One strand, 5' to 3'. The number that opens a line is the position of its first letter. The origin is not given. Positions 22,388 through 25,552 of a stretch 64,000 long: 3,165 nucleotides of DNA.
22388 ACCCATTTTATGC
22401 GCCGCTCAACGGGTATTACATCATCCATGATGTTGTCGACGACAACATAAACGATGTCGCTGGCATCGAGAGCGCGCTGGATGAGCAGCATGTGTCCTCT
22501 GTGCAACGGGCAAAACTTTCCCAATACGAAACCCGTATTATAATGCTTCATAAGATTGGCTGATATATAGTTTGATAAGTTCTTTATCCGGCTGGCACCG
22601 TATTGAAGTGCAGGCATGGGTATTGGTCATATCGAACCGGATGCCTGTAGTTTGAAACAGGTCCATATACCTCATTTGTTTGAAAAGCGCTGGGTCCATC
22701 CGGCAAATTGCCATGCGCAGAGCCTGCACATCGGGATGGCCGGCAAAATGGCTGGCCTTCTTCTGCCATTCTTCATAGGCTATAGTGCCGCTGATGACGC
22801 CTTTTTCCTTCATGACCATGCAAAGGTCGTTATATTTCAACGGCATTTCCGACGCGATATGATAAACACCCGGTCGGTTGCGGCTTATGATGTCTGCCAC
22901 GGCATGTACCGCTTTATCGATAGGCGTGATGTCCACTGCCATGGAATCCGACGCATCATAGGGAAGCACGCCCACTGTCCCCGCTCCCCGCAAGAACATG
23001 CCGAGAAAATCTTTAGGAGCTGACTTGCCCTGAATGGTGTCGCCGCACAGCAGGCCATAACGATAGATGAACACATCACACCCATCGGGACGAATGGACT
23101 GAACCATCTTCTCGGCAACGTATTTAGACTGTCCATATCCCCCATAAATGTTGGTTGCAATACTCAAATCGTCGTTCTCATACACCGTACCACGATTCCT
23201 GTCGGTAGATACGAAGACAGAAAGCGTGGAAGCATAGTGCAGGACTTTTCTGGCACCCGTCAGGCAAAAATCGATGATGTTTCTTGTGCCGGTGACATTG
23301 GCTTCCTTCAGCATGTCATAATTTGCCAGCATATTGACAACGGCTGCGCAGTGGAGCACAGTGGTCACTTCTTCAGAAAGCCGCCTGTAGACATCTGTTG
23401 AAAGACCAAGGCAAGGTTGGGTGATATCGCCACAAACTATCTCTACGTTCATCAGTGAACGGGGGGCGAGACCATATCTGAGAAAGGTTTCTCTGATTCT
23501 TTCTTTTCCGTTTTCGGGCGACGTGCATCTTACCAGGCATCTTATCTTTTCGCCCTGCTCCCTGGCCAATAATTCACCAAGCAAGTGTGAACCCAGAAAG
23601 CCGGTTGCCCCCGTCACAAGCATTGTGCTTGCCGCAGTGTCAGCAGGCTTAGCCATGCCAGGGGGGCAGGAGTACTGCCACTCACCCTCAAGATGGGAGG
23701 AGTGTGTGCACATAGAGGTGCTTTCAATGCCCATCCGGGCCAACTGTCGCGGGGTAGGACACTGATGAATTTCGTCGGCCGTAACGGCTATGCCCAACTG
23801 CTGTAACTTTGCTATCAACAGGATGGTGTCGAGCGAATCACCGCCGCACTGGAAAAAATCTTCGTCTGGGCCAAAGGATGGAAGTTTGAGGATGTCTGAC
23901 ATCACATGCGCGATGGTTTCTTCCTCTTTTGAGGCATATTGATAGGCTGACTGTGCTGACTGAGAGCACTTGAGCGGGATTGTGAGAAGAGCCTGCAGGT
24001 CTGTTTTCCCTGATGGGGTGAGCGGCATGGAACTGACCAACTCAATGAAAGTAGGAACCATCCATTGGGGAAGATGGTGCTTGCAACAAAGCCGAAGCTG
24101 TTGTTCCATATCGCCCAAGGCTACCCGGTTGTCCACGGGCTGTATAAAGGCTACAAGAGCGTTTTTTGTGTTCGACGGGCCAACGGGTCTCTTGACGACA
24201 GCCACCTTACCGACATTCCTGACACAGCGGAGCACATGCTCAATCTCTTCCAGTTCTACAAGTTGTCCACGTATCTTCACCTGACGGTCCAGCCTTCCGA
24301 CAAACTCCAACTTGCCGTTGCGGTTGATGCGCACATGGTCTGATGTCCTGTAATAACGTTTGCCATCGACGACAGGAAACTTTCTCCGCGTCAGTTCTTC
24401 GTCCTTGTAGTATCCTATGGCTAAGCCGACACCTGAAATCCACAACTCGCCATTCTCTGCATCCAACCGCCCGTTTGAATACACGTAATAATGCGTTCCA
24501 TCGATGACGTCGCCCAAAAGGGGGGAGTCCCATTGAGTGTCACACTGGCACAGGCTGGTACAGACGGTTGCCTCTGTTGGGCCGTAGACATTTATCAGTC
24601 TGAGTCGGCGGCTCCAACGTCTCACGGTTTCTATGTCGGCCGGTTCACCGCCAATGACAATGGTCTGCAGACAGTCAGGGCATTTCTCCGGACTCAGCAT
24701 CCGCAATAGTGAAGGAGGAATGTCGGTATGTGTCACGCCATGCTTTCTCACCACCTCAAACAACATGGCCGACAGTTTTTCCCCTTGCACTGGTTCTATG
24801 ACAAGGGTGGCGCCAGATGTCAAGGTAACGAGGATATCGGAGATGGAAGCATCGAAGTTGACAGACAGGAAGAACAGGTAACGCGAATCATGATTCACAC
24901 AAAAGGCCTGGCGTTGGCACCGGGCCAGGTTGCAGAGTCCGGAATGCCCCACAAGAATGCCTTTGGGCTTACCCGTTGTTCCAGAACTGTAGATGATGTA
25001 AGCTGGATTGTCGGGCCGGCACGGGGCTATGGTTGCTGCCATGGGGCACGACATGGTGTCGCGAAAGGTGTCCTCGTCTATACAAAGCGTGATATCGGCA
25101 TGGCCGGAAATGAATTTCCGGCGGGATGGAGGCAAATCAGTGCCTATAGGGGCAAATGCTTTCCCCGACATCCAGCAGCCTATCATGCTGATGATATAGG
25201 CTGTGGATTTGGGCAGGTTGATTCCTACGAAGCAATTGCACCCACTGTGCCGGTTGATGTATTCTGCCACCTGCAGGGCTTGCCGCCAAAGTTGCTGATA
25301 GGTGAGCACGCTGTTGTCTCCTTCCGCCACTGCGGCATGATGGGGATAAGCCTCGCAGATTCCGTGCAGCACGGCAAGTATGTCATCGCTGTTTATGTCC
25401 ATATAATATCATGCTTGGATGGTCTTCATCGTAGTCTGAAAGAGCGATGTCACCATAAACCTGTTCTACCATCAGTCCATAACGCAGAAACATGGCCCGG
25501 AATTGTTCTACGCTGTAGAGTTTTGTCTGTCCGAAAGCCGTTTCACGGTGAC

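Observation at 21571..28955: AT-rich five-gene operon encoding an orphan NRPS-like (A-T-R) biosynthetic cluster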

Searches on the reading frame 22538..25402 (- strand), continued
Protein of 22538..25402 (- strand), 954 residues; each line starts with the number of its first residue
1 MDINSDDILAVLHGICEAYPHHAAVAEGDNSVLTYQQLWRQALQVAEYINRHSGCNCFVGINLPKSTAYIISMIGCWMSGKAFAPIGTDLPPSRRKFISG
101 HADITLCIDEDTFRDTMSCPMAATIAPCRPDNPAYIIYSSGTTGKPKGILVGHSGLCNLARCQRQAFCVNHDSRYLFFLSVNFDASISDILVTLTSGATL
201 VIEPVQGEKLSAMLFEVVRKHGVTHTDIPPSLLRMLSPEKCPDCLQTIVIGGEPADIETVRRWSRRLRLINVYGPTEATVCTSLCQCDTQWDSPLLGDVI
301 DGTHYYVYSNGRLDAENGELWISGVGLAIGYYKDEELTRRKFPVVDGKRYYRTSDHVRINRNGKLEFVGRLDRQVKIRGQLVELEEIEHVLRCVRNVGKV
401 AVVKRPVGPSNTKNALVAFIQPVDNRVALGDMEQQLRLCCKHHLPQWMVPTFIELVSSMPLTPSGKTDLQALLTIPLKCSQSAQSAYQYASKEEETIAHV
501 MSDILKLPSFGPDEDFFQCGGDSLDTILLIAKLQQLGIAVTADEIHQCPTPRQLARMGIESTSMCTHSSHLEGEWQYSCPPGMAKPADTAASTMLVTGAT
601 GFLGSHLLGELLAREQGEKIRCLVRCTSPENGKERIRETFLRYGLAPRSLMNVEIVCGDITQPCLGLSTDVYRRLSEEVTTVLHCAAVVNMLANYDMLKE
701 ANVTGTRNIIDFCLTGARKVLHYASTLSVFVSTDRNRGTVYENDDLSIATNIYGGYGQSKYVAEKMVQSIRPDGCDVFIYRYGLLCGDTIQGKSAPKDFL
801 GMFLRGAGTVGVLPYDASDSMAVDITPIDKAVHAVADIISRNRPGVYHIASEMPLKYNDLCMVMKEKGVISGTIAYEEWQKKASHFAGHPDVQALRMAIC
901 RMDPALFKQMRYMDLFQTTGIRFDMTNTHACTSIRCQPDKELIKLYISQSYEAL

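Call 82: search_dna_similar(query=window:22538-25402:-, collection=phages, mode=protein, max_rows=20)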
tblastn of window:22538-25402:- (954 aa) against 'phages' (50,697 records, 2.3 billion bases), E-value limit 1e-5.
Records with a match: 53; places in all: 64; records where one place covers at least 80% of the query: 2.
Best place of each record, by identity: <60% 53.
By first word of the organism name: Bacteriophage 16; Acinetobacter 10; Listeria 10; Staphylococcus 9; Salmonella 3; Enterococcus 2; Escherichia 2; Mycobacterium 1.
By host as written in the record: - 27; Listeria monocytogenes 10; Staphylococcus aureus 9; Enterococcus faecalis 2; Homo sapiens 2; Escherichia coli O157:H7 ATCC 43895 2; Salmonella enterica subsp. enterica serovar Kentucky 1.
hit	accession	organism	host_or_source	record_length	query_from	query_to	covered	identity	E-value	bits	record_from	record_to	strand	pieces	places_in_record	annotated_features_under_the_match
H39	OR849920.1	Staphylococcus phage SA 1298 Kay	Staphylococcus aureus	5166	8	882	92%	25.9%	3e-63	239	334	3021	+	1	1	record has no annotation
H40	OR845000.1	Staphylococcus phage SA 1306 Kay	Staphylococcus aureus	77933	8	882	92%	25.9%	6e-63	239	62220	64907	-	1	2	record has no annotation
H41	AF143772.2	Mycobacterium avium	-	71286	33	789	79%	28.8%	9e-73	269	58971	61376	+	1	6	pstB: PstB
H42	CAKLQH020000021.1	Acinetobacter phage MD-2021a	not known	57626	6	535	56%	30.2%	2e-52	206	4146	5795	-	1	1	entF_2: enterobactin synthetase component F EntF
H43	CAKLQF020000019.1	Acinetobacter phage MD-2021a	not known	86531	6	535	56%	30.2%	2e-52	206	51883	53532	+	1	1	entF_2: enterobactin synthetase component F EntF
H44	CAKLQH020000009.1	Acinetobacter phage MD-2021a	not known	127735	2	557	58%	27.0%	6e-46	186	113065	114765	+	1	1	dhbF_1: non-ribosomal peptide synthase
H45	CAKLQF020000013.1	Acinetobacter phage MD-2021a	not known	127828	2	557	58%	27.0%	6e-46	186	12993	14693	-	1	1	dhbF_1: non-ribosomal peptide synthase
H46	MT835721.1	Bacteriophage sp.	human fecal samples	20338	19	557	56%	27.8%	2e-46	188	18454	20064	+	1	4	record has no annotation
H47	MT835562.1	Bacteriophage sp.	human fecal samples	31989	8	564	58%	26.7%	1e-49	198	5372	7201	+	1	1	record has no annotation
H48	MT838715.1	Bacteriophage sp.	human fecal samples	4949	22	475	48%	28.0%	1e-36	156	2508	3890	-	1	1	record has no annotation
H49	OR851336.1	Salmonella phage S.Kent 1-2-1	Salmonella enterica subsp. enterica ...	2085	20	472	47%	28.0%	1e-37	157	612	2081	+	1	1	record has no annotation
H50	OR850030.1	Staphylococcus phage SA 1298 Kay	Staphylococcus aureus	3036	3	472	49%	26.8%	4e-33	144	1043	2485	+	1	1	record has no annotation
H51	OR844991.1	Staphylococcus phage SA 1306 Kay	Staphylococcus aureus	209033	3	472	49%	26.8%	9e-33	144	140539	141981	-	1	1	record has no annotation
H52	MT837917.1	Bacteriophage sp.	human fecal samples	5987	3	472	49%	26.2%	5e-33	144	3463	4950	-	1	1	record has no annotation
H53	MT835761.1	Bacteriophage sp.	human fecal samples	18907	130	547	44%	29.0%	3e-28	129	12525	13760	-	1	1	record has no annotation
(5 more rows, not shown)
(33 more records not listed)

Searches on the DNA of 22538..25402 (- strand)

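Call 43: search_rna_families(sources=[L006, L010, L012, L014, L002], threshold=gathering)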
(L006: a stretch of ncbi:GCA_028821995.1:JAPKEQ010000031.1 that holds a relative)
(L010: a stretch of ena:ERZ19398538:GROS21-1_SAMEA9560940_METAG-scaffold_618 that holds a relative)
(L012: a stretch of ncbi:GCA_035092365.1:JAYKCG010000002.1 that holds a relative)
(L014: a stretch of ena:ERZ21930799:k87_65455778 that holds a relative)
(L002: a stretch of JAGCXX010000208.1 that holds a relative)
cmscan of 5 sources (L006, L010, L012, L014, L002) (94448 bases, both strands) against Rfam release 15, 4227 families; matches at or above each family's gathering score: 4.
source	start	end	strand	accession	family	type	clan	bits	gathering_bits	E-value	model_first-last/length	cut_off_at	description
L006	8952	9025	-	RF00005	tRNA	Gene; tRNA;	CL00001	70.2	29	4.2e-13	1-71/71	no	tRNA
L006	8853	8925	-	RF00005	tRNA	Gene; tRNA;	CL00001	65.9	29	6.1e-12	1-71/71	no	tRNA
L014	22367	22440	-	RF00005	tRNA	Gene; tRNA;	CL00001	61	29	1.4e-10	1-71/71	no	tRNA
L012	5098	5179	+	RF00005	tRNA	Gene; tRNA;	CL00001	51.9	29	4.3e-08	1-71/71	no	tRNA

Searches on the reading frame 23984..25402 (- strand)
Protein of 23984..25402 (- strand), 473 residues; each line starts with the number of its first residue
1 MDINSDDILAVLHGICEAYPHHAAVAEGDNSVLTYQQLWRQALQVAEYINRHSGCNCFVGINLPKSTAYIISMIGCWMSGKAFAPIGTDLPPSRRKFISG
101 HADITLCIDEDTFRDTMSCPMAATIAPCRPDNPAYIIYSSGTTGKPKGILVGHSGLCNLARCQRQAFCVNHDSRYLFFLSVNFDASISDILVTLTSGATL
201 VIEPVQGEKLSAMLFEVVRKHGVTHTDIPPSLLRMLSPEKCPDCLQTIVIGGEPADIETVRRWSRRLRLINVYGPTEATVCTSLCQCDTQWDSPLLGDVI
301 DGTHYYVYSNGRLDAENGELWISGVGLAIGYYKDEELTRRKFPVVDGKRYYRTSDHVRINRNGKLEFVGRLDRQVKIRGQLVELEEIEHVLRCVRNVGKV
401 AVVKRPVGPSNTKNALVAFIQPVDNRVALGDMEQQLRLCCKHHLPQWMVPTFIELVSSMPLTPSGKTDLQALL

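Call 56: search_solved_structures(query=window:23984-25402:-, max_evalue=1e-30)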
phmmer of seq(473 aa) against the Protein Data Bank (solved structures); distinct sequences matched with E-value up to 1e-30: 61 (the best 60 are shown).
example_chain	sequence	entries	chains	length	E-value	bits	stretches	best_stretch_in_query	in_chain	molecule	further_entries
6mfy_A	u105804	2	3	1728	1.7e-93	317.1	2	17-472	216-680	Linear gramicidin synthase subunit A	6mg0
9be3_A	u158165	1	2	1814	2.1e-93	316.7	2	17-472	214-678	Linear gramicidin synthase subunit A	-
9be4_A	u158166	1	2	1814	2.1e-93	316.7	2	17-472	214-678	Linear gramicidin synthase subunit A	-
9meh_A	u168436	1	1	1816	2.1e-93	316.7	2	17-472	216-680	Linear gramicidin synthase subunit A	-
6mfz_A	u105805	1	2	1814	2.1e-93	316.7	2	17-472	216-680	Linear gramicidin synthase subunit A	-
8xjz_C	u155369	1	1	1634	1.1e-82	281.4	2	7-470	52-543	Peptide synthetase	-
9bfd_A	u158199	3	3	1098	2.2e-64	221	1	16-472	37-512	Tyrocidine synthase 1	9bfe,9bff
1amu_A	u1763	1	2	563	2.8e-59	204.2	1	126-470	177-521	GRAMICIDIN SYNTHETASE 1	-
4d4g_A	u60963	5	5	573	8.2e-59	202.7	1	98-472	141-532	APNAA1 | APNA A1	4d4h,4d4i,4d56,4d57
5u89_A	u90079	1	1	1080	7.3e-57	196.2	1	14-472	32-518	Amino acid adenylation domain protein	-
9bfd_B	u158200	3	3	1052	3.5e-53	184.1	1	16-472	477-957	Tyrocidine synthase 2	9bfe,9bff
6lta_A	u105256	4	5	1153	1.9e-51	178.4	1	24-472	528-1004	Nonribosomal peptide synthetase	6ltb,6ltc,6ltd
7ly7_A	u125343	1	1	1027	2.3e-51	178.1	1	23-472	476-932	BmdB, Bacillamide NRPS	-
7ly4_E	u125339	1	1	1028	2.3e-51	178.1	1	23-472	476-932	BmdB, bacillamide NRPS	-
8hlk_A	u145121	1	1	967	3.3e-51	177.6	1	24-470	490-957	Microcystin synthetase B (Fragment)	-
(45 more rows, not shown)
